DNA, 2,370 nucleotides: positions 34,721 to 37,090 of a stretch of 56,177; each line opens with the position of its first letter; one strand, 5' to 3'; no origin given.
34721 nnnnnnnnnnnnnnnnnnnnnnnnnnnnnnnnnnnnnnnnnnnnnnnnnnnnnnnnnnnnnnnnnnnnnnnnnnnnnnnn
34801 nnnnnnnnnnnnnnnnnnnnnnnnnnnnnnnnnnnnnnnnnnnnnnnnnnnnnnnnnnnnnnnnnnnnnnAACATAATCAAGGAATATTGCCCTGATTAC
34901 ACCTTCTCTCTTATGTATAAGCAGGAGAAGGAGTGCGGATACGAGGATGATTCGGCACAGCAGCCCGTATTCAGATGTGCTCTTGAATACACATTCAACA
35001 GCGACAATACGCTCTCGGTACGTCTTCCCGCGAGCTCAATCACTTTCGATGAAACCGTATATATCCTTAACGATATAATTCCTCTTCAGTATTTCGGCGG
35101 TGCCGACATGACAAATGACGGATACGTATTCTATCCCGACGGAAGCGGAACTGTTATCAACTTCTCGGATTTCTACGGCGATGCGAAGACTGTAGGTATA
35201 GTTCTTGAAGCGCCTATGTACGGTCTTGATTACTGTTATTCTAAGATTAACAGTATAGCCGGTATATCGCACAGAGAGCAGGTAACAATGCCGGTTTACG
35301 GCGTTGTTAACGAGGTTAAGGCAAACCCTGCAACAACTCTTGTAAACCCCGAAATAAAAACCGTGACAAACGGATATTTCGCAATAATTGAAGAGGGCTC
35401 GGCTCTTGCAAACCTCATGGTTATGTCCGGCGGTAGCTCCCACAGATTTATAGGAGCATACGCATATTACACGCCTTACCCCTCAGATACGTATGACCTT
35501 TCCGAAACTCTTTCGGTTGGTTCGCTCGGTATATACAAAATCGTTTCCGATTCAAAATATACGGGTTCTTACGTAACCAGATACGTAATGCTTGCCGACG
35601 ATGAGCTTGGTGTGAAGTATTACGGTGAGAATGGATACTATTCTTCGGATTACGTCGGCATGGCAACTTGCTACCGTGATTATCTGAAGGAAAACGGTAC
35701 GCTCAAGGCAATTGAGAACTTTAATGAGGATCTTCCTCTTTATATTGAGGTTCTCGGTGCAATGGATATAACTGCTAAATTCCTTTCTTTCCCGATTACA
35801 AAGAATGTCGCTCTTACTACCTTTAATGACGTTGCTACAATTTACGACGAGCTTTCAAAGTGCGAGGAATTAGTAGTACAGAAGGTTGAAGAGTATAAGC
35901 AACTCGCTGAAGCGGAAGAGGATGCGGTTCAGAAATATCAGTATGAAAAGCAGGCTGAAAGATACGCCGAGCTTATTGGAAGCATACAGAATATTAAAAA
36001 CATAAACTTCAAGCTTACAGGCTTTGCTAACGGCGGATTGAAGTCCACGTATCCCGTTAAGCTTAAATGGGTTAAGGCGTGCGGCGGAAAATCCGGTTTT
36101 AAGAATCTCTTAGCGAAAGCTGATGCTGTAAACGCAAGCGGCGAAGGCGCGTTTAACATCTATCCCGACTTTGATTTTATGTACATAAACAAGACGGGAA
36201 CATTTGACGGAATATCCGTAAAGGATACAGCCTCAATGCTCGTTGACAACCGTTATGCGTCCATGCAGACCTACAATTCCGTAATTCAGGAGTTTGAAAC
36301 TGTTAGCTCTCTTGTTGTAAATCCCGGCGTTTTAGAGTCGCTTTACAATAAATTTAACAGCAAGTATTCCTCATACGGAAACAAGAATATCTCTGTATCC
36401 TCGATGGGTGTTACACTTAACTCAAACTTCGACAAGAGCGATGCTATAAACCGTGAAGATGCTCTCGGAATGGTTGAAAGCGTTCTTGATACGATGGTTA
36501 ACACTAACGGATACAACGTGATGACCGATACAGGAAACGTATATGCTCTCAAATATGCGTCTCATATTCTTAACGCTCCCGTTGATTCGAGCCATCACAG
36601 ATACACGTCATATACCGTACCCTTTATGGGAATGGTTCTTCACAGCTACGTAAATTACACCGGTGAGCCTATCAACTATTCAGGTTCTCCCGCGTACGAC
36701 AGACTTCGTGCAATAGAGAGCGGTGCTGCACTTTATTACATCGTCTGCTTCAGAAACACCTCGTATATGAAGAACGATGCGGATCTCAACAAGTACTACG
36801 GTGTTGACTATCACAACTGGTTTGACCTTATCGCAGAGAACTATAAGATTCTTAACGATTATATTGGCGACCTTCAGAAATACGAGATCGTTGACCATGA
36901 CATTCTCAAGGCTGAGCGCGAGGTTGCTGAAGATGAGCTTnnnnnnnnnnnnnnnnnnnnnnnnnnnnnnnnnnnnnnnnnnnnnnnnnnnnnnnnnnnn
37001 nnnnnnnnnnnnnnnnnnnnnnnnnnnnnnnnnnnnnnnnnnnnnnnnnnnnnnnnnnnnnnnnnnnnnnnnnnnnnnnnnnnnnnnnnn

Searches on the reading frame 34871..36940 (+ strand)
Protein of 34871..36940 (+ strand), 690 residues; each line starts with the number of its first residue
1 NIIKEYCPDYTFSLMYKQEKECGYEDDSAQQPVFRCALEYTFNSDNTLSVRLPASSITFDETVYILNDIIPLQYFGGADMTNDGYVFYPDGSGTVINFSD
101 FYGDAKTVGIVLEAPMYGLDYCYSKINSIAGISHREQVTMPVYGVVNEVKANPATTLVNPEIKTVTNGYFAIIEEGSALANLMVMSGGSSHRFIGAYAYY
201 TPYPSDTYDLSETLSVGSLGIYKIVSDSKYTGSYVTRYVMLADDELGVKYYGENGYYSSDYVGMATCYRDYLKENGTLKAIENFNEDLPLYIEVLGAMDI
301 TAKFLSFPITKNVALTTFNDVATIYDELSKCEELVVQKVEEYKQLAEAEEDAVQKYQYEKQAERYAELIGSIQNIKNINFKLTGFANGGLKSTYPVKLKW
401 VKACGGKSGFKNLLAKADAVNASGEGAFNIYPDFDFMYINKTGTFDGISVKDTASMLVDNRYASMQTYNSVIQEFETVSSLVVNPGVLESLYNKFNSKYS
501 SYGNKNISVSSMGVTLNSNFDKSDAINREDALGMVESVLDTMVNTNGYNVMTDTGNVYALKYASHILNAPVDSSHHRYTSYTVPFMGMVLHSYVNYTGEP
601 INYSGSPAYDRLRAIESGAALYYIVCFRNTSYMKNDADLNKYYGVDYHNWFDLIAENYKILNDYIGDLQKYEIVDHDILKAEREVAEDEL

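Call 30: search_dna_similar(query=window:35051-36940:+, collection=plasmids, mode=protein, max_evalue=0.001, max_rows=20)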
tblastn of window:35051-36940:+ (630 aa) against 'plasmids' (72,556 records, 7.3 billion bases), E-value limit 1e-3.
Records with a match: 2; places in all: 2; records where one place covers at least 80% of the query: 1.
Best place of each record, by identity: <60% 2.
By first word of the organism name: Butyrivibrio 1; Paenibacillus 1.
By predicted mobility (MOB-suite, as given by PLSDB): non-mobilizable 2.
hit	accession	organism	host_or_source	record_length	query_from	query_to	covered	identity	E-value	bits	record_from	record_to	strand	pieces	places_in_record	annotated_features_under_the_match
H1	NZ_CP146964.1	Butyrivibrio fibrisolvens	Bovinae,Bovine rumen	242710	1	622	99%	23.4%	3e-32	141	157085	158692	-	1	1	DUF5696 domain-containing protein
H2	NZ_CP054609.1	Paenibacillus cellulosilyticus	cell culture,soil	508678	22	619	66%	25.9%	8e-11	131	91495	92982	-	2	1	DUF5696 domain-containing protein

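Call 31: get_annotated_region(hit=H1, flank=12000)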
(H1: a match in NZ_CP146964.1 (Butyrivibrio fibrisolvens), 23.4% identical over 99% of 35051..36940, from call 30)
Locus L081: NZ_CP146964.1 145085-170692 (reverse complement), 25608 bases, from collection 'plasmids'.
description: Butyrivibrio fibrisolvens strain D1 plasmid pNP243, complete sequence
organism: Butyrivibrio fibrisolvens (NCBI taxid 831)
taxonomy: Bacteria; Bacillota; Clostridia; Lachnospirales; Lachnospiraceae; Butyrivibrio; Butyrivibrio fibrisolvens
host: -; source: Bovinae,Bovine rumen; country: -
typing (MOB-suite, as given by PLSDB): non-mobilizable
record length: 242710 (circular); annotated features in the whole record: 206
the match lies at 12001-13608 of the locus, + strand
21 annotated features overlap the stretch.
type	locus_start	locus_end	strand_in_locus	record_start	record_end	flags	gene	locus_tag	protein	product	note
CDS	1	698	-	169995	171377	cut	-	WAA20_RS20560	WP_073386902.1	response regulator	GO:0000160 - phosphorelay signal transduction system [Evidence IEA]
CDS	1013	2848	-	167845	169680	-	-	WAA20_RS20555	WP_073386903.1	histidine kinase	GO:0000160 - phosphorelay signal transduction system [Evidence IEA]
CDS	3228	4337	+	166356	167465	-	-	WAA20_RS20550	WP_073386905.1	glycoside hydrolase family 43 protein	-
CDS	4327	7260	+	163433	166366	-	-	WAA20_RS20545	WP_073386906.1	extracellular solute-binding protein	-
CDS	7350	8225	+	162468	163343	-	-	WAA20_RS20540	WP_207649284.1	sugar ABC transporter permease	-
CDS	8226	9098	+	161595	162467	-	-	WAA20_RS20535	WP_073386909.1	carbohydrate ABC transporter permease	GO:0008643 - carbohydrate transport [Evidence IEA]; GO:0055085 - transmembrane transport [Evidence IEA]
CDS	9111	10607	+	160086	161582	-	-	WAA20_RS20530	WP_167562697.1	NHL repeat-containing protein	-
CDS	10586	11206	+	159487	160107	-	-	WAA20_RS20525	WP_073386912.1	YIP1 family protein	-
CDS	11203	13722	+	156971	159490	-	-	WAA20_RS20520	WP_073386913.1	DUF5696 domain-containing protein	-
CDS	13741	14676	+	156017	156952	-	-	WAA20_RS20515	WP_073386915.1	sugar ABC transporter permease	-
CDS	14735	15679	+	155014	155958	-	-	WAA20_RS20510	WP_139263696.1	carbohydrate ABC transporter permease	GO:0008643 - carbohydrate transport [Evidence IEA]; GO:0055085 - transmembrane transport [Evidence IEA]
CDS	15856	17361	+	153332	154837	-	-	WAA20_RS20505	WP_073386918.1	extracellular solute-binding protein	-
CDS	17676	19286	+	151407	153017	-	-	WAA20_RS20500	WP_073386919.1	extracellular solute-binding protein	-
CDS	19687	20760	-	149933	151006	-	-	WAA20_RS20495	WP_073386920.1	J domain-containing protein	-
CDS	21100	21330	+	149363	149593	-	-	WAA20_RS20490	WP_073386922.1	hypothetical protein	-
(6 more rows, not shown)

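Call 32: get_annotated_region(hit=H2, flank=12000)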
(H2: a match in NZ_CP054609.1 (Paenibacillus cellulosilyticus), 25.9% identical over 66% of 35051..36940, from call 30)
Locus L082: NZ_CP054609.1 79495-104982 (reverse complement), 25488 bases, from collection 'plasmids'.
description: Paenibacillus cellulosilyticus strain KACC 14175 plasmid unnamed1, complete sequence
organism: Paenibacillus cellulosilyticus (NCBI taxid 375489)
taxonomy: Bacteria; Bacillota; Bacilli; Bacillales; Paenibacillaceae; Paenibacillus; Paenibacillus cellulosilyticus
host: -; source: cell culture,soil; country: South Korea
typing (MOB-suite, as given by PLSDB): non-mobilizable
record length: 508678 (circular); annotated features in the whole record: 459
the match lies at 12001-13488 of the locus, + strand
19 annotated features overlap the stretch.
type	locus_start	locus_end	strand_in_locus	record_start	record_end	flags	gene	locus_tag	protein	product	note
CDS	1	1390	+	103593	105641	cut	recG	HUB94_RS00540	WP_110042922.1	ATP-dependent DNA helicase RecG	GO:0006310 - DNA recombination [Evidence IEA]; GO:0006281 - DNA repair [Evidence IEA]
CDS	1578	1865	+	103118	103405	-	-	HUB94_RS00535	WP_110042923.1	stage VI sporulation protein F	-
CDS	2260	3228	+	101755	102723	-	-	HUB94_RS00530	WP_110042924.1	aldo/keto reductase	-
CDS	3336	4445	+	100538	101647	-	ugpC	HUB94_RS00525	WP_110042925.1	sn-glycerol-3-phosphate ABC transporter ATP-binding protein UgpC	-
CDS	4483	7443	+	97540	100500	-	-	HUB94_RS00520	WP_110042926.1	extracellular solute-binding protein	-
CDS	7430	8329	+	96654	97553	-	-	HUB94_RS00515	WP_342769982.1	sugar ABC transporter permease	-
CDS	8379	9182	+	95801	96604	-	-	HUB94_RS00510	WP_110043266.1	carbohydrate ABC transporter permease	GO:0008643 - carbohydrate transport [Evidence IEA]; GO:0055085 - transmembrane transport [Evidence IEA]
CDS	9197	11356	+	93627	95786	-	-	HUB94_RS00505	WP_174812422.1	YIP1 family protein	-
CDS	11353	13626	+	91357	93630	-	-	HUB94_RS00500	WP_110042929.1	DUF5696 domain-containing protein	-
CDS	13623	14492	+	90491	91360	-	-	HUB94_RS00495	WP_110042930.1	sugar ABC transporter permease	-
CDS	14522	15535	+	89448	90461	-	-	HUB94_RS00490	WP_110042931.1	carbohydrate ABC transporter permease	GO:0008643 - carbohydrate transport [Evidence IEA]; GO:0055085 - transmembrane transport [Evidence IEA]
CDS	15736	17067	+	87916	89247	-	-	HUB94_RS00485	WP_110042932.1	LLM class flavin-dependent oxidoreductase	-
CDS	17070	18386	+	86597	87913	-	-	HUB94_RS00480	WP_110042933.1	LLM class flavin-dependent oxidoreductase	-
CDS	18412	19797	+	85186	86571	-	-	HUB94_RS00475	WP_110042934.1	extracellular solute-binding protein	-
CDS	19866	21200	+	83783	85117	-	-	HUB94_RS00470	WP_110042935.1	LLM class flavin-dependent oxidoreductase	-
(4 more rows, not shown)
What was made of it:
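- On Type I ABC importer, CUT1 (carbohydrate uptake transporter-1): The P. cellulosilyticus cassette has ugpC adjacent (call 32).
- A ugpC ATPase is adjacent in P. cellulosilyticus (call 32).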

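Call 43: search_protein_families(library=pfam, proteins=[window:34871-36940:+, L081:11203-13719:+, L082:11353-13623:+], max_evalue=10)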
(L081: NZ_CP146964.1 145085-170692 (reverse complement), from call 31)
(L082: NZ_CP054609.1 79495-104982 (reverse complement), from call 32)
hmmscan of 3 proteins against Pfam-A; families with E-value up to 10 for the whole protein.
window:34871-36940:+ (690 aa): 2 families
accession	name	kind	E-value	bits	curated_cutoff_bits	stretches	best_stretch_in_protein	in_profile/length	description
PF18952.6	DUF5696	-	2.7e-119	399.9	25.6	2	373-681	279-578/612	Family of unknown function (DUF5696)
PF00668.25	Condensation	-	0.11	11.6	30.6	1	318-363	151-196/456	Condensation domain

L081:11203-13719:+ (839 aa): 1 family
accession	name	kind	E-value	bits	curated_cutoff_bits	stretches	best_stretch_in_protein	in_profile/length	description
PF18952.6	DUF5696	-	2.2e-184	614.8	25.6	1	222-835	3-612/612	Family of unknown function (DUF5696)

L082:11353-13623:+ (757 aa): 2 families
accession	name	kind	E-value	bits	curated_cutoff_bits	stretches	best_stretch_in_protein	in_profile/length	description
PF18952.6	DUF5696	-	8.2e-187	622.9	25.6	1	151-748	2-612/612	Family of unknown function (DUF5696)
PF21265.3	SBB_T7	-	0.03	14.4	27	1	351-424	51-124/169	Single-stranded DNA-binding protein, Bacteriophage T7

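Call 54: find_homologous_proteins(query=L081:11203-13719:+, max_evalue=0.00001)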
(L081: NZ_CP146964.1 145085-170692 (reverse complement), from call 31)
Query L081:11203-13719:+ (839 aa): 324 proteins with E <= 0.00001 among 8000 candidates; the best 120 are listed.
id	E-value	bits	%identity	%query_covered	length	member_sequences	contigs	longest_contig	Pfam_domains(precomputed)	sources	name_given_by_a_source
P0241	0.0e+0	1717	91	99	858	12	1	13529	PF18952.7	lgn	-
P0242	0.0e+0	1483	78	100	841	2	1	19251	PF18952.7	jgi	-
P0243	0.0e+0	1415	74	99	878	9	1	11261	PF18952.7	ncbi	-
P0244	0.0e+0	1169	61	100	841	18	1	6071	PF18952.7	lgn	-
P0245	7.9e-292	989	54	98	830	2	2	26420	PF18952.7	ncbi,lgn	-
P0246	4.2e-281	953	53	99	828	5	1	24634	PF18952.7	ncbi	-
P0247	8.4e-272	922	51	98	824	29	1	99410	PF18952.7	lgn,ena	-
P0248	1.1e-271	922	52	98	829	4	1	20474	PF18952.7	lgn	-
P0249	1.9e-266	905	51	98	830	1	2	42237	PF18952.7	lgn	-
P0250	3.1e-264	897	51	98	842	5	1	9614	PF18952.7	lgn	-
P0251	2.6e-262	891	52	95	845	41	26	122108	PF18952.7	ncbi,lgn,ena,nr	nr:DUF5696 domain-containing protein [uncultured Acetatifactor sp.]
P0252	5.0e-257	874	50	97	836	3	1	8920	PF18952.7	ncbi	-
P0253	4.1e-255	867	49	100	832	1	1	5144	PF18952.7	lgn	-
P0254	3.3e-254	864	49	99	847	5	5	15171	PF18952.7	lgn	-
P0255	2.1e-253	862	49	99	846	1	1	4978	PF18952.7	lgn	-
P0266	2.0e-241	822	49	95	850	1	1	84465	PF18952.7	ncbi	-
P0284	1.9e-233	796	46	99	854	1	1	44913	PF18952.7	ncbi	ncbi:MAG: DUF5696 domain-containing protein [Roseburia sp.]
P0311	3.3e-216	739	45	94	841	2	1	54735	PF18952.7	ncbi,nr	ncbi:MAG: hypothetical protein K6G60_05720 [Lachnospiraceae bacterium]|nr:hypothetical protein [Lach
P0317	5.7e-204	698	43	94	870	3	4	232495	PF18952.7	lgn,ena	-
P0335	1.0e-192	661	41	97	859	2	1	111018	PF18952.7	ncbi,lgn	-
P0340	8.2e-147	509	36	95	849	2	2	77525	PF18952.7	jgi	jgi:hypothetical protein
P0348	3.1e-137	477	35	96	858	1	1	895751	PF18952.7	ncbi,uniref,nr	ncbi:DUF5696 domain-containing protein [Paenibacillus alkalitolerans]|uniref:DUF5696 domain-containi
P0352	6.1e-136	473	33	97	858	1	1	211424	PF18952.7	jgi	jgi:hypothetical protein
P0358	4.1e-134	467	34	96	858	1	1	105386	PF18952.7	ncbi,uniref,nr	ncbi:DUF5696 domain-containing protein [Cohnella nanjingensis]|uniref:Uncharacterized protein n=1 Ta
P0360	2.0e-133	465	33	98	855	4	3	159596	PF18952.7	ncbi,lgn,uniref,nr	ncbi:hypothetical protein SAMN05216378_5796 [Paenibacillus catalpae]|uniref:Uncharacterized protein 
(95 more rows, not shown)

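Call 55: find_encoding_contigs(protein=P0251, flank=10000, max_places=1)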
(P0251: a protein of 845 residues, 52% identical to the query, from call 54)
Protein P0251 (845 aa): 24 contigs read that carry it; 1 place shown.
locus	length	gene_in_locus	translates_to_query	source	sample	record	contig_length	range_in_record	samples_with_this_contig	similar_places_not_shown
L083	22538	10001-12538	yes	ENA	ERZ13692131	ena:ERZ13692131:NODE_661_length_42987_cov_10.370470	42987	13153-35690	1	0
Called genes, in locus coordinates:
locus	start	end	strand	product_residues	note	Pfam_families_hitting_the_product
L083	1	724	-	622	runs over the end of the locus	PF06580:His_kinase, PF02518:HATPase_c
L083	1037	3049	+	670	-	PF04616:Glyco_hydro_43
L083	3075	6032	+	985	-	PF01547:SBP_bac_1, PF13416:SBP_bac_8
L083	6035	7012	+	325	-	PF00528:BPD_transp_1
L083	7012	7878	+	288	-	PF00528:BPD_transp_1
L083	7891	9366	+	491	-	PF01436:NHL (faint), PF08450:SGL (weak), PF17170:DUF5128 (faint)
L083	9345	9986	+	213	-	PF04893:Yip1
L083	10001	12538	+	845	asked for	PF18952:DUF5696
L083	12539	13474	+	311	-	PF00528:BPD_transp_1 (faint)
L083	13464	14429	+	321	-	PF00528:BPD_transp_1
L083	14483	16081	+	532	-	PF01547:SBP_bac_1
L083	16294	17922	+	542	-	PF01547:SBP_bac_1, PF13416:SBP_bac_8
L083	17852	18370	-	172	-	-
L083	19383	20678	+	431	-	PF13173:AAA_14, PF13635:DUF4143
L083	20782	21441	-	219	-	PF12822:ECF_trnsprt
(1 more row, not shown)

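Call 56: find_encoding_contigs(protein=P0284, flank=10000, max_places=1)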
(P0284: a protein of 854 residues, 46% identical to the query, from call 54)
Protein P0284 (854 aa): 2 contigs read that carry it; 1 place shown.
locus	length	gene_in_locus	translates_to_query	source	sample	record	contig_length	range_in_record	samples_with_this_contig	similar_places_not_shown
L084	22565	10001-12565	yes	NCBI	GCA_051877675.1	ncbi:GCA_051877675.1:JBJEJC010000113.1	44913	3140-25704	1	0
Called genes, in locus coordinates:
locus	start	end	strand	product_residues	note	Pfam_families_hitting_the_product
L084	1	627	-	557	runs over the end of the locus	PF03063:Prismane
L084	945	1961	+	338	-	PF00356:LacI, PF00532:Peripla_BP_1, PF13407:Peripla_BP_4 (weak), PF13377:Peripla_BP_3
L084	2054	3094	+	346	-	PF07745:Glyco_hydro_53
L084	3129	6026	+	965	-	PF13416:SBP_bac_8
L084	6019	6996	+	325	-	PF00528:BPD_transp_1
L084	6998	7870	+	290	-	PF00528:BPD_transp_1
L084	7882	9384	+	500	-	PF01436:NHL (faint), PF08450:SGL (weak), PF17170:DUF5128 (weak)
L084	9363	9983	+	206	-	PF04893:Yip1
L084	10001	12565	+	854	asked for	PF18952:DUF5696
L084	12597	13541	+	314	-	PF00528:BPD_transp_1 (weak)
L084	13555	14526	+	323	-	PF00528:BPD_transp_1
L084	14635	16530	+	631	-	PF01547:SBP_bac_1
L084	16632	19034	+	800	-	PF07745:Glyco_hydro_53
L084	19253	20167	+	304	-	PF08220:HTH_DeoR (weak), PF08279:HTH_11, PF19187:HTH_PafC, PF13280:WYL, PF25583:WCX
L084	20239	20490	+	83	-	PF12674:Zn_ribbon_2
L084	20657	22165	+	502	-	PF01145:Band_7, PF15975:Flot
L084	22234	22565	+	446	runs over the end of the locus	PF01554:MatE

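Call 57: find_encoding_contigs(protein=P0348, flank=10000, max_places=1)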
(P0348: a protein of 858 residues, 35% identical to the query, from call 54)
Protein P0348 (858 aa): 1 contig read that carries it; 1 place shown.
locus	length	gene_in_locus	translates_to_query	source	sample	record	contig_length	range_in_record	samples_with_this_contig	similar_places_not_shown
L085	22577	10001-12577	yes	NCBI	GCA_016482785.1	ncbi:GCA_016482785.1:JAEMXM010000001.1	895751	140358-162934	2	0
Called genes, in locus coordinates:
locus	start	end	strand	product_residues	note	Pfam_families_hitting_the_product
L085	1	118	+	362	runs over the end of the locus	PF00356:LacI, PF00532:Peripla_BP_1, PF13377:Peripla_BP_3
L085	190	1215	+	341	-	PF00356:LacI, PF13377:Peripla_BP_3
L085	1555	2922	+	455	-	PF01547:SBP_bac_1, PF13416:SBP_bac_8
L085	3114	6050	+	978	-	PF01547:SBP_bac_1, PF13416:SBP_bac_8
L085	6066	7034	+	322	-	PF00528:BPD_transp_1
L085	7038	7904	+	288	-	PF00528:BPD_transp_1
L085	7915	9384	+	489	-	PF01436:NHL (weak)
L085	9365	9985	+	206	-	PF04893:Yip1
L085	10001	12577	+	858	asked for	PF18952:DUF5696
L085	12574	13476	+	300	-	PF00528:BPD_transp_1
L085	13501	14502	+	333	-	PF00528:BPD_transp_1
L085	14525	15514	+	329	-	PF22612:GH113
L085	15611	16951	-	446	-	-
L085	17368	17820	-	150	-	-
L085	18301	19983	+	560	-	PF02837:Glyco_hydro_2_N (weak), PF22666:Glyco_hydro_2_N2 (weak), PF00703:Glyco_hydro_2 (weak), PF02836:Glyco_hydro_2_C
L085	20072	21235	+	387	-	PF01547:SBP_bac_1, PF13416:SBP_bac_8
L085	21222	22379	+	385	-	PF02515:CoA_transf_3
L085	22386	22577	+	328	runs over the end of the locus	PF02515:CoA_transf_3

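Call 58: find_encoding_contigs(protein=P0358, flank=10000, max_places=1)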
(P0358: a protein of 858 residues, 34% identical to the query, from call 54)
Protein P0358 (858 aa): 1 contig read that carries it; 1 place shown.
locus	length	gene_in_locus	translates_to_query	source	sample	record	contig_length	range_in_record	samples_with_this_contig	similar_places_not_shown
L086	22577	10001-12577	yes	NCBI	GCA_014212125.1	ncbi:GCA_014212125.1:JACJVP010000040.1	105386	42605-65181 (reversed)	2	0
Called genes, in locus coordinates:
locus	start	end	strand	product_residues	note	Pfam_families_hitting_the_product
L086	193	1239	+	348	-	PF00356:LacI, PF13377:Peripla_BP_3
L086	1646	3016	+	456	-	PF01547:SBP_bac_1, PF13416:SBP_bac_8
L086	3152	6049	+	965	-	PF01547:SBP_bac_1, PF13416:SBP_bac_8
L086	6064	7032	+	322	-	PF00528:BPD_transp_1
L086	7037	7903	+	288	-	PF00528:BPD_transp_1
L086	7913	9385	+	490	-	PF01436:NHL (faint)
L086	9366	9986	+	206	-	PF04893:Yip1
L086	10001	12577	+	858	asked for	PF18952:DUF5696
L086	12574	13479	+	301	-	PF00528:BPD_transp_1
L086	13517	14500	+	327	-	PF00528:BPD_transp_1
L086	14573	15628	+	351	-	PF02156:Glyco_hydro_26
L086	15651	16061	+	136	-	PF00165:HTH_AraC (faint), PF12833:HTH_18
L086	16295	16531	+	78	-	PF22266:DUF6953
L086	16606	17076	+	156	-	-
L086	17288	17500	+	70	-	PF14169:YdjO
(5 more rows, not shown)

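Call 59: find_encoding_contigs(protein=P0317, flank=10000, max_places=1)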
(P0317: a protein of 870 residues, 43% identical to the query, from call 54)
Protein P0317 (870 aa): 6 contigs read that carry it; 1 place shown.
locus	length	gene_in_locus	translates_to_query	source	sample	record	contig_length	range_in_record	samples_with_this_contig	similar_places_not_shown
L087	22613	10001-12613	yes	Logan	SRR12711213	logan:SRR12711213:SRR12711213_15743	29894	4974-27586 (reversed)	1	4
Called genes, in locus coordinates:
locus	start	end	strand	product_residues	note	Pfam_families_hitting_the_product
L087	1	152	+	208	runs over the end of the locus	PF00440:TetR_N, PF14278:TetR_C_8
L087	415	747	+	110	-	-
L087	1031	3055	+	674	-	PF04616:Glyco_hydro_43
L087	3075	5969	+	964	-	PF25275:Golvesin_C (faint), PF01547:SBP_bac_1, PF13416:SBP_bac_8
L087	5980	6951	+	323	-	PF00528:BPD_transp_1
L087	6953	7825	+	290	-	PF11040:DGF-1_C (faint), PF00528:BPD_transp_1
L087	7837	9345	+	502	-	PF08450:SGL (weak), PF01436:NHL (weak), PF06739:SBBP (faint)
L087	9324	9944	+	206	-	PF04893:Yip1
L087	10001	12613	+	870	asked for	PF18952:DUF5696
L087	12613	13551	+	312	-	PF00528:BPD_transp_1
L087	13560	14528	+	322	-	PF00528:BPD_transp_1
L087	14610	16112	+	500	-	PF01547:SBP_bac_1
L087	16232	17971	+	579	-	PF01301:Glyco_hydro_35, PF02449:Glyco_hydro_42, PF21317:BetaGal_ABD_1, PF21467:BetaGal_gal-bd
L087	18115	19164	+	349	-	PF00356:LacI, PF00532:Peripla_BP_1, PF13407:Peripla_BP_4, PF13377:Peripla_BP_3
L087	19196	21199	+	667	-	PF02449:Glyco_hydro_42, PF08532:Glyco_hydro_42M, PF08533:Glyco_hydro_42C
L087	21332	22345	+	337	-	PF00254:FKBP_C, PF05698:Trigger_C (weak)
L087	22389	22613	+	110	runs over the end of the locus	PF06153:CdAMP_rec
